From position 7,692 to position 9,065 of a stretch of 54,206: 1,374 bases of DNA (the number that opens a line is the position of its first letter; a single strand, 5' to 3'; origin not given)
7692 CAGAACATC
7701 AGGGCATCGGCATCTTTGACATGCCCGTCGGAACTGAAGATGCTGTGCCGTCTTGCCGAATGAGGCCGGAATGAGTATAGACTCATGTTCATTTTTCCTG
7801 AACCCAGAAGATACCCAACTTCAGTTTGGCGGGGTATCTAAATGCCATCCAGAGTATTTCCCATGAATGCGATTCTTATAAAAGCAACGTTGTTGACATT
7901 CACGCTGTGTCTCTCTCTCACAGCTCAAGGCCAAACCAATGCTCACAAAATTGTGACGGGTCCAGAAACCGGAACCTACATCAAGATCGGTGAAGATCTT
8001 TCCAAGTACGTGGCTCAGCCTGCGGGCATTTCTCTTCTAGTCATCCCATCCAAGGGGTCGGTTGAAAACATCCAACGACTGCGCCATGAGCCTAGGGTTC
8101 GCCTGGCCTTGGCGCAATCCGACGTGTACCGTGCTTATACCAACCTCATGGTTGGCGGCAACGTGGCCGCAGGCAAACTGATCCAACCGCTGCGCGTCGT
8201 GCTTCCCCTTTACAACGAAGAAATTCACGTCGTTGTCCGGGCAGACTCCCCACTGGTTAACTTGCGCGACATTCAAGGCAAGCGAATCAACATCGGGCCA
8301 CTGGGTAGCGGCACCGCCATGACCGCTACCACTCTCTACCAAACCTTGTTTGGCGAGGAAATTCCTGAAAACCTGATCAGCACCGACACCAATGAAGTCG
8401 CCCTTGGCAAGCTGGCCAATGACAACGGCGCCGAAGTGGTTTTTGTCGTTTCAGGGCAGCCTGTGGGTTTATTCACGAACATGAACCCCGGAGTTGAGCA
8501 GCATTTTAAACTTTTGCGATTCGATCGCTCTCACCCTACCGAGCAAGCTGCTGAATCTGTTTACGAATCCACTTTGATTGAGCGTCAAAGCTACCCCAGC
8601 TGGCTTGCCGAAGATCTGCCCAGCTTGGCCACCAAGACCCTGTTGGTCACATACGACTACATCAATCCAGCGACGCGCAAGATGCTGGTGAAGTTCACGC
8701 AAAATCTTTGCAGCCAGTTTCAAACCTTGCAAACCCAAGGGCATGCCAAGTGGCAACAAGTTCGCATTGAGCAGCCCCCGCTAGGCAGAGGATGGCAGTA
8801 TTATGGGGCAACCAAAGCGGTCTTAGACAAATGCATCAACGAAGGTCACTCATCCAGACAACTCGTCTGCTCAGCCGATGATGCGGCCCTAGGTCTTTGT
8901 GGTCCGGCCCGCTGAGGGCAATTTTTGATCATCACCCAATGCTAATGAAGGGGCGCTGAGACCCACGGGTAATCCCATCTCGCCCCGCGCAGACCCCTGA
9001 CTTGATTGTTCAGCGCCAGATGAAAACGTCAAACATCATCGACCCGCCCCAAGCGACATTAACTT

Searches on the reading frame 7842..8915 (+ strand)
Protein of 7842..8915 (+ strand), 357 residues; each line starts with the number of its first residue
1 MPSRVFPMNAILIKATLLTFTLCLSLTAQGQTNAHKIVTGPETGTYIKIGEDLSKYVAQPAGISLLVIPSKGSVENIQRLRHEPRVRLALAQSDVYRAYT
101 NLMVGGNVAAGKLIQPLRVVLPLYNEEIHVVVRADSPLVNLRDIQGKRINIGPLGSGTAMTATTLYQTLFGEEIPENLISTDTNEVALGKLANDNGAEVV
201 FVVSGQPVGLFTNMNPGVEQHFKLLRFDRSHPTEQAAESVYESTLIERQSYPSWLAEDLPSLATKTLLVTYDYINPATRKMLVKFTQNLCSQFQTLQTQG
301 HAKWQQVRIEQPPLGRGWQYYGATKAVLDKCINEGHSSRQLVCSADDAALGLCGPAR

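Call 6: search_protein_families(library=pfam, proteins=[window:7842-8915:+])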
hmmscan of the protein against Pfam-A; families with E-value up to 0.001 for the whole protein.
window:7842-8915:+ (357 aa): 1 family
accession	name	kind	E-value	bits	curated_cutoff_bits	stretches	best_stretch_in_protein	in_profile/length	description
PF16868.10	NMT1_3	-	5.9e-28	98.7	27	1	37-284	1-245/289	NMT1-like family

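Call 39: search_protein_families(library=ncbifam, proteins=[window:7842-8915:+], max_evalue=0.01)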
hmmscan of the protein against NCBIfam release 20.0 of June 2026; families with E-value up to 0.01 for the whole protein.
window:7842-8915:+ (357 aa): 1 family
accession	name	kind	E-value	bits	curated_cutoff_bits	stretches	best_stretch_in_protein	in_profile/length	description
TIGR02122.1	TRAP_TAXI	subfamily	4.8e-30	104.5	84.35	1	8-299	1-288/320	TAXI family TRAP transporter solute-binding subunit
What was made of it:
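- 7842..8915 (+): TAXI-family solute-binding protein gene 1 (likely start ATG 7863). No TRAP membrane partner in the window. NMT1_3 and TIGR02122 TRAP_TAXI (calls 6, 39).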
